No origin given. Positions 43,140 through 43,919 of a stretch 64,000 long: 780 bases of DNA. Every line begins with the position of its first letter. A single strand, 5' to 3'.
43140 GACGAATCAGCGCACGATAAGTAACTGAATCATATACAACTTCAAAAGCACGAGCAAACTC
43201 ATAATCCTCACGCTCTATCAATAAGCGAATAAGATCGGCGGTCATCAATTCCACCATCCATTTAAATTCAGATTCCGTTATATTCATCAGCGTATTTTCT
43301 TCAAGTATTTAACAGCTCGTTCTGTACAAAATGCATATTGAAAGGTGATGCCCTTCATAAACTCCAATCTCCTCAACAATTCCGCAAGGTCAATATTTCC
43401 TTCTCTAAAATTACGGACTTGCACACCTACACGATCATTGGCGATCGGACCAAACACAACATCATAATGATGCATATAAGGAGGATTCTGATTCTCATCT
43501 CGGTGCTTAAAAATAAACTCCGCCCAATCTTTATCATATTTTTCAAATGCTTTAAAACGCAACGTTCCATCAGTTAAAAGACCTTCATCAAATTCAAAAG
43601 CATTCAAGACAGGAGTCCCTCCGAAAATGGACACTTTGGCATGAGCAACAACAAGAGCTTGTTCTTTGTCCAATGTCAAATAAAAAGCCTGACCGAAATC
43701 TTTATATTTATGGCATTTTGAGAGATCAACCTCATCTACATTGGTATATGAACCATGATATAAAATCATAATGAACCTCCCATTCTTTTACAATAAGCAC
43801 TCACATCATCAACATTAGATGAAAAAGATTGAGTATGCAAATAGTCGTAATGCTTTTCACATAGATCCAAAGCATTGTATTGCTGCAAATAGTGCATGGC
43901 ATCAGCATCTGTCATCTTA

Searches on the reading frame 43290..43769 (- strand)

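Call 18: search_protein_families(library=pfam, proteins=[window:43290-43769:-], max_evalue=0.01)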
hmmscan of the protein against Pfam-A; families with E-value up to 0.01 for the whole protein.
window:43290-43769:- (160 aa): 1 family
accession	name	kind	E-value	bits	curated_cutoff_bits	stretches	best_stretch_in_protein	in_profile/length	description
PF13151.12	DUF3990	-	2.3e-44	151.2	32.2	1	1-157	1-151/152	Protein of unknown function (DUF3990)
